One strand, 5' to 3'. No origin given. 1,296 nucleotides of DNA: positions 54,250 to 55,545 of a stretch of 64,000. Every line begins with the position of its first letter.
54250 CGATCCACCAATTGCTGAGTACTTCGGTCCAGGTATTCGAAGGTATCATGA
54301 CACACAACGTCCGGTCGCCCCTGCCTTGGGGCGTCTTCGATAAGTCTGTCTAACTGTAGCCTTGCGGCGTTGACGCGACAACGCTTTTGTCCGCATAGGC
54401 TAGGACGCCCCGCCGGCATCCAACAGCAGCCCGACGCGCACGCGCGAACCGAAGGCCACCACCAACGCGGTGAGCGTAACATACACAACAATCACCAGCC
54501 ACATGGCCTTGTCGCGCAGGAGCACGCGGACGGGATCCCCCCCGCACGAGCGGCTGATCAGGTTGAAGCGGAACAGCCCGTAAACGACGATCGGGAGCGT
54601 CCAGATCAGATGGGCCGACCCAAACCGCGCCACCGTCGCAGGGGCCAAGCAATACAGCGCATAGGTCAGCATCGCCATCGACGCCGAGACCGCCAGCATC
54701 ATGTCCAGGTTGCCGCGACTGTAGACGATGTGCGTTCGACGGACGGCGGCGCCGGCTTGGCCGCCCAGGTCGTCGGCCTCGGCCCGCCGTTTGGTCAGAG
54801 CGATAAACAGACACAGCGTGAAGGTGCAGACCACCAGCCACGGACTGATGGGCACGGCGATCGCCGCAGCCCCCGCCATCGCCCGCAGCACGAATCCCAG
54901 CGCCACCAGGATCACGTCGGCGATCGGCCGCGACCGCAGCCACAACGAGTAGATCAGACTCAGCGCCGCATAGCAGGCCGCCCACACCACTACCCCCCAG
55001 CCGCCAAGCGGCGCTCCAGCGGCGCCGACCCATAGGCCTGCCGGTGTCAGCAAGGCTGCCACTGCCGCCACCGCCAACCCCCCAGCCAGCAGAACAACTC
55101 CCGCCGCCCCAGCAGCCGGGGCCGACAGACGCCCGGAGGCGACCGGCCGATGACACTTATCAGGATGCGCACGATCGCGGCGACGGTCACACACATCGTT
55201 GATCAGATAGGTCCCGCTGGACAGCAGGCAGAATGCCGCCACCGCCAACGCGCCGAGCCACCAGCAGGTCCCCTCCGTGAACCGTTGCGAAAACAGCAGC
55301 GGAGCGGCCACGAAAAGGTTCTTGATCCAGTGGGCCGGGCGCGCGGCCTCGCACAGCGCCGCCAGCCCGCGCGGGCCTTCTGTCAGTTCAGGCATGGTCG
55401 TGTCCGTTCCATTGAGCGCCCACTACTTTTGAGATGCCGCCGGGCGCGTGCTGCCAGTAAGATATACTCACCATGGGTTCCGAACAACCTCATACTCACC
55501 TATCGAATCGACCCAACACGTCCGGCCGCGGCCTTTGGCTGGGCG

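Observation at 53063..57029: WecA-family initiator + DPPR-synthase-like UbiA enzyme + GT-C-like membrane protein: possible polyprenyl-phosphate-pentose glycosylation pathway next to pilin genes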

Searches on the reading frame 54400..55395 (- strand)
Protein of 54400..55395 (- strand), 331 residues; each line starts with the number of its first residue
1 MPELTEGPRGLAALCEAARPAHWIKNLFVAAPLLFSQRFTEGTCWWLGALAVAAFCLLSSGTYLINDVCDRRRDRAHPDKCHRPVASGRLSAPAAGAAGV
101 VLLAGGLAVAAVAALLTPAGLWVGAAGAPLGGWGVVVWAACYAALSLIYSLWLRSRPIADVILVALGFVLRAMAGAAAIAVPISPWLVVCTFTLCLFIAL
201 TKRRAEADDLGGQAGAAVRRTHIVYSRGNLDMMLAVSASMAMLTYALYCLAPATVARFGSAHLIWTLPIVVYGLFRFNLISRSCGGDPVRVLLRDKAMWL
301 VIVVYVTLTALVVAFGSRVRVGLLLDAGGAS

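Call 4: search_protein_families(library=pfam, proteins=[window:54400-55395:-], max_evalue=0.01)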
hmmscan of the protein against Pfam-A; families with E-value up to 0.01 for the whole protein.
window:54400-55395:- (331 aa): 1 family
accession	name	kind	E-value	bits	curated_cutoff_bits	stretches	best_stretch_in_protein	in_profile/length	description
PF01040.23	UbiA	-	3.5e-18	66.3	34.2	1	45-276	19-227/250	UbiA prenyltransferase family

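Call 5: search_protein_families(library=ncbifam, proteins=[window:54400-55395:-], max_evalue=0.01)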
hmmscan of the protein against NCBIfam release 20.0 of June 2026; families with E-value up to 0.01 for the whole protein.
window:54400-55395:- (331 aa): 9 families
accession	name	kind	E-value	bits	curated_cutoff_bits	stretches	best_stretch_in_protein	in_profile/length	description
NF008977.0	PRK12324.1-2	equivalog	4.6e-61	206.8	234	1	19-312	10-288/297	decaprenyl-phosphate phosphoribosyltransferase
NF008978.0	PRK12324.1-4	equivalog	5.6e-53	180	207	1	8-313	28-319/322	decaprenyl-phosphate phosphoribosyltransferase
NF006088.0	PRK08238.1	equivalog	1e-51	176.1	351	2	6-114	187-295/482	UbiA family prenyltransferase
NF008976.0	PRK12324.1-1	equivalog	4.5e-33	114.9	474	1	11-315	17-305/306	decaprenyl-phosphate phosphoribosyltransferase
NF009523.0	PRK12884.1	equivalog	1.7e-09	37.3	269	1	27-270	21-236/279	prenyltransferase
NF045897.1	SCO3242_trans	equivalog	1.2e-07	31.7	260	1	49-113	35-96/287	SCO3242 family prenyltransferase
NF035940.1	prenyl_rel_EboC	equivalog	2.5e-05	23.8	250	1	46-115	40-106/292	UbiA-like protein EboC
TIGR02056.1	ChlG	equivalog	0.00028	20.6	436.45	1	45-115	47-121/306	chlorophyll synthase ChlG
TIGR01473.1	cyoE_ctaB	equivalog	0.0049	16.7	210.3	1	43-180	32-153/281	heme o synthase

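Call 7: find_encoding_contigs(protein=window:54400-55395:-, flank=10000, max_places=6)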
Protein window:54400-55395:- (331 aa): 9 contigs read that carry it; 4 places shown.
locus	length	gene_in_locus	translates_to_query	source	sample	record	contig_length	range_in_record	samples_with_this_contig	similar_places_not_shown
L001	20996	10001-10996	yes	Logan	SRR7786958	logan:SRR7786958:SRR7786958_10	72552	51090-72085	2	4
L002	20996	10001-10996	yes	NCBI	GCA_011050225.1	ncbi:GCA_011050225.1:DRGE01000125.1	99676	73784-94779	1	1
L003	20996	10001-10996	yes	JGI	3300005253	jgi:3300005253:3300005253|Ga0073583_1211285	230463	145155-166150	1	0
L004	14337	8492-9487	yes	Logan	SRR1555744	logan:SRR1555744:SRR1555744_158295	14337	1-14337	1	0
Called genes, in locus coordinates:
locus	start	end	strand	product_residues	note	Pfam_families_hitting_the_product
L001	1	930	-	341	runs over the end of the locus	PF01522:Polysacc_deac_1, PF11959:DUF3473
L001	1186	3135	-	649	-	PF13727:CoA_binding_3, PF01073:3Beta_HSD, PF01370:Epimerase, PF02719:Polysacc_synt_2, PF04321:RmlD_sub_bind, PF16363:GDP_Man_Dehyd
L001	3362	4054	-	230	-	-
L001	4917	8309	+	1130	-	PF25275:Golvesin_C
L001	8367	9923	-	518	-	-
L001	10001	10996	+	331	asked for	PF01040:UbiA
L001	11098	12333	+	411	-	PF00953:Glycos_transf_4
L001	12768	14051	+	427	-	PF25275:Golvesin_C (faint)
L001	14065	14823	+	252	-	PF07963:N_methyl (weak)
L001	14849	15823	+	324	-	-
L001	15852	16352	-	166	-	PF13098:Thioredoxin_2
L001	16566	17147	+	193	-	PF13580:SIS_2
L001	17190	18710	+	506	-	PF25967:RND-MFP_C, PF25989:YknX_C (weak), PF25975:CzcB_C (weak)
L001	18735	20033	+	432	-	PF13243:SQHop_cyclase_C (faint)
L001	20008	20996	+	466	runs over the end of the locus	PF03051:Peptidase_C1_2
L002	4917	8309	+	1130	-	PF25275:Golvesin_C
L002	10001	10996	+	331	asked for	PF01040:UbiA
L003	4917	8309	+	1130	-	PF25275:Golvesin_C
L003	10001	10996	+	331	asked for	PF01040:UbiA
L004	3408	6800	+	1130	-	PF25275:Golvesin_C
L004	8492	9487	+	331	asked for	PF01040:UbiA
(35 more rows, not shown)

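Call 8: search_solved_structures(query=window:54400-55395:-, max_evalue=0.001, show_alignments=1)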
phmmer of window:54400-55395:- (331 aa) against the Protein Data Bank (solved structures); distinct sequences matched with E-value up to 0.001: 2.
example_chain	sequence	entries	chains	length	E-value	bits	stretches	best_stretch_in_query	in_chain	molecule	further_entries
8j8j_D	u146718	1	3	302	6e-25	91.4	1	5-316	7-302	Decaprenyl-phosphate phosphoribosyltransferase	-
8j8k_A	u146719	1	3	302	1.4e-17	67.2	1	5-316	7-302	Decaprenyl-phosphate phosphoribosyltransferase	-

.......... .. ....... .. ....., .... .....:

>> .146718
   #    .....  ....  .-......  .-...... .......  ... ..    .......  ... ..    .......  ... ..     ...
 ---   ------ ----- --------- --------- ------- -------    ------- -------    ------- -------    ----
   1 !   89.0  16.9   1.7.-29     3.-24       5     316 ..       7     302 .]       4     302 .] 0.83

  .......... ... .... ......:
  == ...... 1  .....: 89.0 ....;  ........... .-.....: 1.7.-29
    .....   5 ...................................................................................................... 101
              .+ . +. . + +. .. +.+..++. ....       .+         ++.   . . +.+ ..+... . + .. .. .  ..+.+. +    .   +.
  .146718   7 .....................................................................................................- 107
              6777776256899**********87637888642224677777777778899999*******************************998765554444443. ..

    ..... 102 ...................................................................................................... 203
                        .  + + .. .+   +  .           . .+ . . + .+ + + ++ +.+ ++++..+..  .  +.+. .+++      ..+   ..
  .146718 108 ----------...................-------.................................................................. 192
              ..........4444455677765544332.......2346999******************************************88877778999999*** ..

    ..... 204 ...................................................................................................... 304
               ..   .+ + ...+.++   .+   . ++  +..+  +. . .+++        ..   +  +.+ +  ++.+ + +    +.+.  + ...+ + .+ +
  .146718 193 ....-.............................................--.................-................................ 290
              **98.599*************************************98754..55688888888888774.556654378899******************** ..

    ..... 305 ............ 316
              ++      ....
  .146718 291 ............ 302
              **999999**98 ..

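Call 48: search_dna_similar(query=window:54400-55395:-, collection=phages, mode=protein, max_evalue=0.001, max_rows=15)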
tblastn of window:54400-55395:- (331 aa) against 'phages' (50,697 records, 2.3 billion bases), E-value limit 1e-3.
Records with a match: 1; places in all: 1; records where one place covers at least 80% of the query: 1.
Best place of each record, by identity: <60% 1.
By first word of the organism name: Bacteriophage 1.
By host as written in the record: - 1.
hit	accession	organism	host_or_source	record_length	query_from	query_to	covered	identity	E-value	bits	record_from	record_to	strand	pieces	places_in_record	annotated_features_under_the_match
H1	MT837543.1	Bacteriophage sp.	human fecal samples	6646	11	296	86%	29.3%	3e-18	91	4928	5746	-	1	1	record has no annotation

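Call 49: search_dna_similar(query=window:54400-55395:-, collection=plasmids, mode=protein, max_evalue=0.00001, max_rows=25)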
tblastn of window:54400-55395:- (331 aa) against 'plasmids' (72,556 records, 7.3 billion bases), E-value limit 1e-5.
Records with a match: 37; places in all: 37; records where one place covers at least 80% of the query: 28.
Best place of each record, by identity: <60% 37.
By first word of the organism name: Cereibacter 3; Salipiger 3; Sphingomonadaceae 3; Natronococcus 2; Lactococcus 2; Ruegeria 2; Kovacikia 1; Halostagnicola 1; Haloterrigena 1; Nonomuraea 1; and 18 more.
By predicted mobility (MOB-suite, as given by PLSDB): non-mobilizable 33; mobilizable 4.
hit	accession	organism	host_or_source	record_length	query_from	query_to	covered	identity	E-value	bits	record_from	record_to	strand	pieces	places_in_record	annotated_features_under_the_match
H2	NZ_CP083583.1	Kovacikia minuta CCNUW1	cell culture,fresh water lake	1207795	13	296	86%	38.8%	2e-29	126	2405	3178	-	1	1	record has no annotation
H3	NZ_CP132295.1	Natronococcus sp. AD-5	cell culture,sediment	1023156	11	296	86%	35.2%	4e-22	104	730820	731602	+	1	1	record has no annotation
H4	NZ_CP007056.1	Halostagnicola larsenii XH-48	-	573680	11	299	87%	33.7%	3e-22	104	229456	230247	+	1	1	decaprenyl-phosphate phosphoribosyltransferase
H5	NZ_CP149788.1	Haloterrigena sp. KLK7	cell culture,salt lake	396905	11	288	84%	34.4%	1e-23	108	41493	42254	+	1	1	decaprenyl-phosphate phosphoribosyltransferase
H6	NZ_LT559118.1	Nonomuraea gerenzanensis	-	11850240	9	298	88%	32.9%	1e-15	85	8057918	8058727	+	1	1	none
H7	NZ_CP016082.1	Streptomyces sp. SAT1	Adenophora trachelioides Maxim.,single ...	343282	13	296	86%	33.6%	1e-12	76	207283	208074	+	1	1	UbiA prenyltransferase family protein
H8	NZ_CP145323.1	Rhodococcus ruber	-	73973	3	298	89%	30.7%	3e-17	90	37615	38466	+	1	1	decaprenyl-phosphate phosphoribosyltransferase | phosphatase PAP2 family protein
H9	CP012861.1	Persicobacter sp. JZB09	cell culture,soil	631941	9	296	87%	31.5%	4e-23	107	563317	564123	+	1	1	record has no annotation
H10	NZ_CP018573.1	Marivivens sp. JLT3646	cell culture,shallow-sea hydrothermal ...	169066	12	277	80%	34.1%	3e-23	107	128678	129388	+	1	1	decaprenyl-phosphate phosphoribosyltransferase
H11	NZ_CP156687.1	Burkholderia stagnalis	Bacterial cells,soils collected in ...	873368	15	289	83%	32.9%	1e-6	57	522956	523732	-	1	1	UbiA family prenyltransferase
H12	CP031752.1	Cereibacter sphaeroides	cell culture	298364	3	296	89%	30.5%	2e-9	66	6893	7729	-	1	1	UbiA family prenyltransferase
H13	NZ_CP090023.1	Cereibacter azotoformans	cell culture,Aquaculture sediment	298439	3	296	89%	30.5%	2e-9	66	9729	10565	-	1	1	UbiA family prenyltransferase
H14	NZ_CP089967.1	Cereibacter azotoformans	Owen's River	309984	3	296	89%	30.5%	2e-9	66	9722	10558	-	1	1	UbiA family prenyltransferase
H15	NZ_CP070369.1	Paracoccus methylovorus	whole organism,grassland soil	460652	4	296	89%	30.4%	7e-14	80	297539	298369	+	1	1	UbiA family prenyltransferase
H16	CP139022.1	Flammeovirgaceae bacterium SG7u.111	Seagrass,tissue sample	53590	1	296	89%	29.7%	1e-21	102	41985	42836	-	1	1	decaprenyl-phosphate phosphoribosyltransferase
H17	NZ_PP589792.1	Lactococcus sp.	Bacterial culture,Dairy environment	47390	6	295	88%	30.0%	3e-24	110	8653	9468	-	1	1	decaprenyl-phosphate phosphoribosyltransferase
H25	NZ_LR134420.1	Legionella adelaidensis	environmental,Cooling tower water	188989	19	295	84%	30.8%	2e-13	79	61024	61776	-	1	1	decaprenyl-phosphate phosphoribosyltransferase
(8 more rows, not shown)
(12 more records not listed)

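Call 50: get_annotated_region(hit=H17, flank=6000)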
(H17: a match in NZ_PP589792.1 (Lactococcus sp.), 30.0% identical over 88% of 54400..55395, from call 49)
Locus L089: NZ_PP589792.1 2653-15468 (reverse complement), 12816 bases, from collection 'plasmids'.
description: Lactococcus sp. strain LLF27 plasmid pLLF27D, complete sequence
organism: Lactococcus sp. (NCBI taxid 44273)
taxonomy: Bacteria; Bacillota; Bacilli; Lactobacillales; Streptococcaceae; Lactococcus; Lactococcus sp.
host: -; source: Bacterial culture,Dairy environment; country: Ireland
typing (MOB-suite, as given by PLSDB): mobilizable; replicon rep_cluster_414,rep_cluster_656; relaxase MOBP,MOB_Unknown
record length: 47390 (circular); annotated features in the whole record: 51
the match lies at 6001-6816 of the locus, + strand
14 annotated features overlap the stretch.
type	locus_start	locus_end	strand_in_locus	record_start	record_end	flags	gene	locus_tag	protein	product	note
CDS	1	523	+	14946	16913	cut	-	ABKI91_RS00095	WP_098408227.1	capsular polysaccharide synthesis protein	-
CDS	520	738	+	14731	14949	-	-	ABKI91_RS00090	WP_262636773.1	hypothetical protein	-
CDS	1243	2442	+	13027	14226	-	-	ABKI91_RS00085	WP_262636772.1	O-antigen ligase family protein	-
CDS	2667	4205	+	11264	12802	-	-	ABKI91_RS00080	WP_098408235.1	oligosaccharide flippase family protein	-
CDS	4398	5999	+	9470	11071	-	-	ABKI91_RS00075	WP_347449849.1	hypothetical protein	-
CDS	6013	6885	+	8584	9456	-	-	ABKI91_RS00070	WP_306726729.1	decaprenyl-phosphate phosphoribosyltransferase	-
CDS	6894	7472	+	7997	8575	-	-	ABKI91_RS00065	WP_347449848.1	HAD-IB family phosphatase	GO:0008152 - metabolic process [Evidence IEA]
CDS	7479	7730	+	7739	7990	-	-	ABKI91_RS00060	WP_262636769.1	GtrA family protein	GO:0000271 - polysaccharide biosynthetic process [Evidence IEA]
CDS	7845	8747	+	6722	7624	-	-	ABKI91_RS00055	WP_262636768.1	phosphodiester glycosidase family protein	-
CDS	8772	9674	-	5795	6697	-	-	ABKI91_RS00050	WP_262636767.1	LCP family protein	-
CDS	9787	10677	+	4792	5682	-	-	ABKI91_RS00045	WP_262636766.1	IS982-like element IS982B family transposase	GO:0006313 - DNA transposition [Evidence IEA]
CDS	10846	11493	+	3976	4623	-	pcp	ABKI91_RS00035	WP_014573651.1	pyroglutamyl-peptidase I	GO:0030163 - protein catabolic process [Evidence IEA]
CDS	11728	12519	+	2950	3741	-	-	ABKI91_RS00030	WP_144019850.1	Type 1 glutamine amidotransferase-like domain-containing protein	GO:0006508 - proteolysis [Evidence IEA]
CDS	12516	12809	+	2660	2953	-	-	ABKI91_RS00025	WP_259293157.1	hypothetical protein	-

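Call 51: get_annotated_region(hit=H16, flank=6000)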
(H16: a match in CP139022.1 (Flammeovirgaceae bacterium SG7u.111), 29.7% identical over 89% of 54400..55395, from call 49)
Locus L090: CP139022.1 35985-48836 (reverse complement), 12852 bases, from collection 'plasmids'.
description: Flammeovirgaceae bacterium SG7u.111 plasmid unnamed, complete sequence
organism: Flammeovirgaceae bacterium SG7u.111 (NCBI taxid 3089815)
taxonomy: Bacteria; Bacteroidota; Cytophagia; Cytophagales; Flammeovirgaceae; ; Flammeovirgaceae bacterium SG7u.111
host: -; source: Seagrass,tissue sample; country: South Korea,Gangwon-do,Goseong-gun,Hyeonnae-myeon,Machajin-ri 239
typing (MOB-suite, as given by PLSDB): non-mobilizable
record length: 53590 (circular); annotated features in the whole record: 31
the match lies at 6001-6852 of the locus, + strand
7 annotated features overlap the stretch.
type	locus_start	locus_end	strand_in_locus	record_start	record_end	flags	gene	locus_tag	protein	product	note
CDS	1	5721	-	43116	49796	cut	-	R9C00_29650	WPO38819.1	PA14 domain-containing protein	-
CDS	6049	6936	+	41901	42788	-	-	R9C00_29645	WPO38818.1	decaprenyl-phosphate phosphoribosyltransferase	-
CDS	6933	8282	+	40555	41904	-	-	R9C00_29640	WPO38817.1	FAD-binding oxidoreductase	-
CDS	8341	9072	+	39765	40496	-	-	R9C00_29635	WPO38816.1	SDR family oxidoreductase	-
CDS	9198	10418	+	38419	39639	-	-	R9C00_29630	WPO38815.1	hypothetical protein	-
CDS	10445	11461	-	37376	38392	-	-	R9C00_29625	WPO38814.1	replication initiation protein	-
CDS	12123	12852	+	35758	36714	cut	-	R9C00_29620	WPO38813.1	ParA family protein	-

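Call 54: search_protein_families(library=pfam, proteins=[L089:4398-5999:+, L090:9198-10418:+], max_evalue=0.01)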
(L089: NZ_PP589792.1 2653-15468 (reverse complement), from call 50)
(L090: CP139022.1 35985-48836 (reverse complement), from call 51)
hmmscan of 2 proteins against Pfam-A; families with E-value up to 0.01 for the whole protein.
L089:4398-5999:+ (533 aa): 0 families

L090:9198-10418:+ (406 aa): 2 families
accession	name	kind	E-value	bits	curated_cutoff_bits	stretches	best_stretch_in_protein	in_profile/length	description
PF07676.18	PD40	-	0.0012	19.2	20.9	1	197-231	4-38/38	WD40-like Beta Propeller Repeat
PF00691.25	OmpA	-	0.0061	17.3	27.2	0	320-391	2-78/98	OmpA family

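Call 78: find_related_loci(query=A3, collection=metagenome_contigs, flank=6000)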
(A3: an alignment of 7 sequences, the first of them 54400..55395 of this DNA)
Query A3 (331 aa) in metagenome_contigs; peptide patterns used: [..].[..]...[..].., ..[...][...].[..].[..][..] (x = any residue, [..] = any of these).
600 stretches matched a pattern (row limit reached: there are more); 467 encode a relative of the query (tblastn E <= 1e-3); the best 80 are kept; 80 distinct loci.
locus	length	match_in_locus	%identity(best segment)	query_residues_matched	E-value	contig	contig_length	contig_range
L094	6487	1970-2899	55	11-326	4e-105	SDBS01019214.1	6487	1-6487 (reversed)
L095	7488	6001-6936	55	2-316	2e-102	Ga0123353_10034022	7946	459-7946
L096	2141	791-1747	55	3-327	1e-103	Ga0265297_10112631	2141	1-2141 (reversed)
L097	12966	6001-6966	52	3-326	1e-98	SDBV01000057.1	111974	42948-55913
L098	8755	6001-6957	53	2-326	5e-98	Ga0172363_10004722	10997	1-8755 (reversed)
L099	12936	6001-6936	56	3-316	8e-98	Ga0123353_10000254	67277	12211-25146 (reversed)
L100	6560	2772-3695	57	13-326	2e-96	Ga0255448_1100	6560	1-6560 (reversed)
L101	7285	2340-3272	55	6-318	2e-96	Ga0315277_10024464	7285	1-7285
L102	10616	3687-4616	55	11-326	5e-96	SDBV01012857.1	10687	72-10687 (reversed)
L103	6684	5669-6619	55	5-326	5e-96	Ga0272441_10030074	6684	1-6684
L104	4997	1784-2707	57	16-328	1e-95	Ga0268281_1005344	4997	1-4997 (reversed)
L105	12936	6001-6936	55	10-326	2e-94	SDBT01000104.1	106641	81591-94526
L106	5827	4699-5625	53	13-326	2e-94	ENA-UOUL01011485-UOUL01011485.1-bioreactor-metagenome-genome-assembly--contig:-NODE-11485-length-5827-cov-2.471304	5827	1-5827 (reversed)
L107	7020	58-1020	58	11-330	2e-93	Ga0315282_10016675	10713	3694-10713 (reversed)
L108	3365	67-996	51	2-317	1e-94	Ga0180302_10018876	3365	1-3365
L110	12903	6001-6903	55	9-317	6e-92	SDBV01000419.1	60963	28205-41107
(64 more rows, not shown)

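Call 90: get_annotated_region(hit=H8, flank=5000)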
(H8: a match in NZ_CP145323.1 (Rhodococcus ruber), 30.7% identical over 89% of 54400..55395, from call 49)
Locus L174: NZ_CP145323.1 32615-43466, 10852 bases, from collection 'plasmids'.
description: Rhodococcus ruber strain MSA14 plasmid pmega_4, complete sequence
organism: Rhodococcus ruber (NCBI taxid 1830)
taxonomy: Bacteria; Actinomycetota; Actinomycetes; Mycobacteriales; Nocardiaceae; Rhodococcus; Rhodococcus ruber
host: -; source: -; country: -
typing (MOB-suite, as given by PLSDB): non-mobilizable
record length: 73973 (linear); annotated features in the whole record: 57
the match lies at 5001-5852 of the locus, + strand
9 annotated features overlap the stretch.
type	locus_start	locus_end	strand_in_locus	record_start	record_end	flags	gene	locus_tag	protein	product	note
CDS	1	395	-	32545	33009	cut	-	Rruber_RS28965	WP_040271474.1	DUF2231 domain-containing protein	-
CDS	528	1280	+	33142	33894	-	-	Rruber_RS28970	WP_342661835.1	MerR family transcriptional regulator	GO:0006355 - regulation of DNA-templated transcription [Evidence IEA]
CDS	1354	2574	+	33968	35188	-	glf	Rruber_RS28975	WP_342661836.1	UDP-galactopyranose mutase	GO:0009273 - peptidoglycan-based cell wall biogenesis [Evidence IEA]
CDS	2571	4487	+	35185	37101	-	-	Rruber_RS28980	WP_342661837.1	glycosyltransferase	-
CDS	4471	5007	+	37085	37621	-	-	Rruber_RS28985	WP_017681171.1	phosphatase PAP2 family protein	-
CDS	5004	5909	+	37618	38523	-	-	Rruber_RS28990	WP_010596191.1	decaprenyl-phosphate phosphoribosyltransferase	-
CDS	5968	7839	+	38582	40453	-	zomB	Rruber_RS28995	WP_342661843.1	flagellar motor control protein ZomB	-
CDS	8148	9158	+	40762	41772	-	-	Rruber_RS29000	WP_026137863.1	alpha/beta hydrolase family protein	-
CDS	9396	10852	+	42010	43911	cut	-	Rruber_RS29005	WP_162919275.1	alpha/beta hydrolase-fold protein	-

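Call 91: get_annotated_region(hit=H25, flank=6000)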
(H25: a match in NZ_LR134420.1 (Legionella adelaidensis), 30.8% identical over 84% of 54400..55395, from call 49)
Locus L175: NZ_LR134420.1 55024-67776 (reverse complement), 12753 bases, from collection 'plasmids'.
description: Legionella adelaidensis strain NCTC12735 plasmid 11, complete sequence
organism: Legionella adelaidensis (NCBI taxid 45056)
taxonomy: Bacteria; Pseudomonadota; Gammaproteobacteria; Legionellales; Legionellaceae; Legionella; Legionella adelaidensis
host: -; source: environmental,Cooling tower water; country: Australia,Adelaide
typing (MOB-suite, as given by PLSDB): non-mobilizable
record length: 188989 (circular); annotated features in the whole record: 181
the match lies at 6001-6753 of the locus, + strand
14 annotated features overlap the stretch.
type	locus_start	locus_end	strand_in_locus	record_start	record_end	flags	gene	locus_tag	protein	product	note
CDS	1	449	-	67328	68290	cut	-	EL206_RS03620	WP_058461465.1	KpsF/GutQ family sugar-phosphate isomerase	GO:0005975 - carbohydrate metabolic process [Evidence IEA]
CDS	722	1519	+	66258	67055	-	-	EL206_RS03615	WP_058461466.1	ATP-binding cassette domain-containing protein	-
CDS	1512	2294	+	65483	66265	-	mlaE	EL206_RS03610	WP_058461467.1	lipid asymmetry maintenance ABC transporter permease subunit MlaE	-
CDS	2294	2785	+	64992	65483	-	mlaD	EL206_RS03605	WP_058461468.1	outer membrane lipid asymmetry maintenance protein MlaD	GO:0015914 - phospholipid transport [Evidence IEA]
CDS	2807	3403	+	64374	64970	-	-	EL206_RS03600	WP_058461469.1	ABC transporter substrate-binding protein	-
CDS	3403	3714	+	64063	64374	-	-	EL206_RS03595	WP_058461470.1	STAS domain-containing protein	-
CDS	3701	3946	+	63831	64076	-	-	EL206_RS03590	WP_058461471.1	BolA/IbaG family iron-sulfur metabolism protein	-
CDS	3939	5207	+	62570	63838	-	murA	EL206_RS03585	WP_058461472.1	UDP-N-acetylglucosamine 1-carboxyvinyltransferase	GO:0009252 - peptidoglycan biosynthetic process [Evidence IEA]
CDS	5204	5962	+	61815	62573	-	-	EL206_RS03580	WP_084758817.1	Nif3-like dinuclear metal center hexameric protein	GO:0008150 - biological_process [Evidence IEA]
CDS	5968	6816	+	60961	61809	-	-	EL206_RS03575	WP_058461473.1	decaprenyl-phosphate phosphoribosyltransferase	-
CDS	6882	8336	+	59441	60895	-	-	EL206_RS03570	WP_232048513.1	glycosyltransferase family 39 protein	-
CDS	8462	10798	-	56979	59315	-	-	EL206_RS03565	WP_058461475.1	SulP family inorganic anion transporter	GO:0008272 - sulfate transport [Evidence IEA]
CDS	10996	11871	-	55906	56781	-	ttcA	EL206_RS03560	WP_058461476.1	tRNA 2-thiocytidine(32) synthetase TtcA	GO:0008033 - tRNA processing [Evidence IEA]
CDS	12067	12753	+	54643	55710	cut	-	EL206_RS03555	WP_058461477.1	glycoside hydrolase family 3 N-terminal domain-containing protein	GO:0005975 - carbohydrate metabolic process [Evidence IEA]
